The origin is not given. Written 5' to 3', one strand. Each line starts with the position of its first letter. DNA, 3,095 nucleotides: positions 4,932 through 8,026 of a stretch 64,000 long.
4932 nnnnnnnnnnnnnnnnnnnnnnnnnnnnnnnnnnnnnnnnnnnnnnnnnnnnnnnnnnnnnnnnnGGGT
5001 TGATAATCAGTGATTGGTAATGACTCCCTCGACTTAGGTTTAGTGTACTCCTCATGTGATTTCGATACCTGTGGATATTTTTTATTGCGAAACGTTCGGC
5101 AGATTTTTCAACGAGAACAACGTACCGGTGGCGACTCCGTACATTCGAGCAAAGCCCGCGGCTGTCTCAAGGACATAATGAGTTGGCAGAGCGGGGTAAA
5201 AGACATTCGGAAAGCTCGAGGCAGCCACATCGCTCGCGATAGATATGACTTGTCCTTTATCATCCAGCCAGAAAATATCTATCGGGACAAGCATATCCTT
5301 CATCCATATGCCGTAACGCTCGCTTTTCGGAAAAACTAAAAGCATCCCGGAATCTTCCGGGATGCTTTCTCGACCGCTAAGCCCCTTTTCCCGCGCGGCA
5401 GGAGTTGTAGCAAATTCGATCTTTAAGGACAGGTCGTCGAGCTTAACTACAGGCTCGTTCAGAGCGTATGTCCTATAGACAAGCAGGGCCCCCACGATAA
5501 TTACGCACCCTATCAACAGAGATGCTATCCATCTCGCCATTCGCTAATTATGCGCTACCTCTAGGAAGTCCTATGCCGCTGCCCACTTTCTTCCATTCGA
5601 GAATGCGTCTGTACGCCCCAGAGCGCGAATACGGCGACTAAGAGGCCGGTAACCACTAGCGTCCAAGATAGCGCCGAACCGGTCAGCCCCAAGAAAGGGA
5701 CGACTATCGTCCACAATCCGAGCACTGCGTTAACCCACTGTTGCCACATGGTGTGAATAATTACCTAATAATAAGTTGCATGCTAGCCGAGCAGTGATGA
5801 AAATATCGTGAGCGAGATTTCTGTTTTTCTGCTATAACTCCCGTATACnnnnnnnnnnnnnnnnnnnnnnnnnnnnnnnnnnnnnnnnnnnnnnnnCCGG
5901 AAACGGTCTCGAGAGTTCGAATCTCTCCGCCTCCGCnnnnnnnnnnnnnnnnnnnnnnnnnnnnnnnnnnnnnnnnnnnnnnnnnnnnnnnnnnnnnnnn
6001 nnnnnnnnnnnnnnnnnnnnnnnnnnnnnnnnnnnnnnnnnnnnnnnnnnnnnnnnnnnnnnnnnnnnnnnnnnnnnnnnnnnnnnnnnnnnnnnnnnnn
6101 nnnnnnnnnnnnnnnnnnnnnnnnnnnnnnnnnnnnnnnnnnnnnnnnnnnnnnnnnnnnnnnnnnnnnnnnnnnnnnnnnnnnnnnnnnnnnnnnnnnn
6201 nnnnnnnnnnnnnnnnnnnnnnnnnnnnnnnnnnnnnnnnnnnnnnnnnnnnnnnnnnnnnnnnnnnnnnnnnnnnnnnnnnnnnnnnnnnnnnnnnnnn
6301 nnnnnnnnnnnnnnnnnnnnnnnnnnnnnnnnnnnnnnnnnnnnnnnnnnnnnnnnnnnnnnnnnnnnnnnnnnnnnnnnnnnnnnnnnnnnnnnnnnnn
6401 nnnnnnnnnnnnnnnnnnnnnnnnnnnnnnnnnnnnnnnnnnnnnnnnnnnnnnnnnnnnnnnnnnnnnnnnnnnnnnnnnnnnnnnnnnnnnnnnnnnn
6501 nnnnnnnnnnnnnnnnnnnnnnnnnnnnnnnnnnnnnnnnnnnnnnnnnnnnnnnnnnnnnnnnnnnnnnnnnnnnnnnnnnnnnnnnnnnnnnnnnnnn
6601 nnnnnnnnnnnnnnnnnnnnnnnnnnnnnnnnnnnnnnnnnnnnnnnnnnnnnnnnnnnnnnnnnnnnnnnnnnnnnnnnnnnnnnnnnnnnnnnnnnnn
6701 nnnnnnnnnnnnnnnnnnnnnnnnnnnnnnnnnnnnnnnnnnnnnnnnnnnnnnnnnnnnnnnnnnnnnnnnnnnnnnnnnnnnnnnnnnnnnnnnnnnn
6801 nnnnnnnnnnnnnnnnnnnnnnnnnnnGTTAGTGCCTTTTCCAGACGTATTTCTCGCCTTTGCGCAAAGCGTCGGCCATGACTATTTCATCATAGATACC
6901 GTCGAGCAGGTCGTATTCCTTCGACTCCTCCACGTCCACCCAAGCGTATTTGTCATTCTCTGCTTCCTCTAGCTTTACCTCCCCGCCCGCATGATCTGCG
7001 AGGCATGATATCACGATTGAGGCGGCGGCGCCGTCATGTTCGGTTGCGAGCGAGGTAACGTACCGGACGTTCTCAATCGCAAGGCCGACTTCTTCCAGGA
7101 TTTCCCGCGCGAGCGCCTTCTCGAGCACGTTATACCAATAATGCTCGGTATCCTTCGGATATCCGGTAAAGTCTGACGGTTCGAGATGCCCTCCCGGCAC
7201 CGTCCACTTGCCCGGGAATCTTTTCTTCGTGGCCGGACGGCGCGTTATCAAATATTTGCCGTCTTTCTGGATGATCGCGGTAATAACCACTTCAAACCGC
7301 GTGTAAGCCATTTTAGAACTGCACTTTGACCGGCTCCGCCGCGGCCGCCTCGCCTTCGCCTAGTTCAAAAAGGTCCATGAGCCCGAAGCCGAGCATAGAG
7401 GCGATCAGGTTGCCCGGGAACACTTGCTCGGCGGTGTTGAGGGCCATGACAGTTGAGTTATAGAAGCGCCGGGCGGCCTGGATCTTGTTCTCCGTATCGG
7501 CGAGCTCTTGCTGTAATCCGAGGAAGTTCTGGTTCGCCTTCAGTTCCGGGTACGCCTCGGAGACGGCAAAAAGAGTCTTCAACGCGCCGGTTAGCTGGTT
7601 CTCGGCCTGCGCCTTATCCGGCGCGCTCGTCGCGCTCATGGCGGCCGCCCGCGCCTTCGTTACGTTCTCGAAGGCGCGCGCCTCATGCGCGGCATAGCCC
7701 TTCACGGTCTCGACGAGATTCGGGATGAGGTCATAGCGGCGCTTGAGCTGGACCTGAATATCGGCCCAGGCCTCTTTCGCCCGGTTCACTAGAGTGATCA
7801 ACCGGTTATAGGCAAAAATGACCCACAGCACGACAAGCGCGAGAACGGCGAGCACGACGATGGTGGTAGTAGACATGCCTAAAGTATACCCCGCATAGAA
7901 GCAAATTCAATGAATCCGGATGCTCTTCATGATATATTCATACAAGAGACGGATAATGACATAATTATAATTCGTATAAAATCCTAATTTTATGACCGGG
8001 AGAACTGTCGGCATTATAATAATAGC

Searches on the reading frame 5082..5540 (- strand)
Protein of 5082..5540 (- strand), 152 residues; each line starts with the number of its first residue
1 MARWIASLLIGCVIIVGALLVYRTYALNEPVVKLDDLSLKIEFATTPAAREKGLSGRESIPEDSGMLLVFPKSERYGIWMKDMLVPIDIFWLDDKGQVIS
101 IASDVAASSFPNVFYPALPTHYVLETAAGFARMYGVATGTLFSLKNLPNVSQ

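Call 69: search_protein_families(library=pfam, proteins=[window:5082-5540:-], max_evalue=0.00001)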
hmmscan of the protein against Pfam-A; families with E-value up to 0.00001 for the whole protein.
window:5082-5540:- (152 aa): 1 family
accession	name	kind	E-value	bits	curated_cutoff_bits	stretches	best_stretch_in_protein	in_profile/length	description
PF02643.20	DUF192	-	2.1e-26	92.3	27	1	40-140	2-92/96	Uncharacterized ACR, COG1430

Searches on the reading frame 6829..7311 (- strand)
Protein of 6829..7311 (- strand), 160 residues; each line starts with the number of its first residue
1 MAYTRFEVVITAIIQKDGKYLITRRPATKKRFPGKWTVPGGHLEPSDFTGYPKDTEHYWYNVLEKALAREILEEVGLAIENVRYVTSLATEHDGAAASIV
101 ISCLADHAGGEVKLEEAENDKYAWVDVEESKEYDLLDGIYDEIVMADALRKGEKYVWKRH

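Call 69: search_protein_families(library=pfam, proteins=[window:6829-7311:-], max_evalue=0.00001)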
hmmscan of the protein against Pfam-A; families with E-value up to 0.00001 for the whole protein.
window:6829-7311:- (160 aa): 2 families
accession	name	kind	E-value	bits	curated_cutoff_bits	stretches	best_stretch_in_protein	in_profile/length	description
PF00293.34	NUDIX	-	7.6e-15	55.5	21.1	1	8-130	5-118/134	NUDIX domain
PF14815.12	NUDIX_4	-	1.6e-06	28.3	35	1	11-135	3-103/113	NUDIX domain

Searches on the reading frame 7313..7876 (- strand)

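Call 69: search_protein_families(library=pfam, proteins=[window:7313-7876:-], max_evalue=0.00001)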
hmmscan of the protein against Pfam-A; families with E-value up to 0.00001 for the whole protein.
window:7313-7876:- (187 aa): 1 family
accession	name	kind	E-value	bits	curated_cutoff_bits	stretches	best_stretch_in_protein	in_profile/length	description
PF04011.17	LemA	-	5.4e-59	198.7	26.2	1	36-187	1-149/149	LemA family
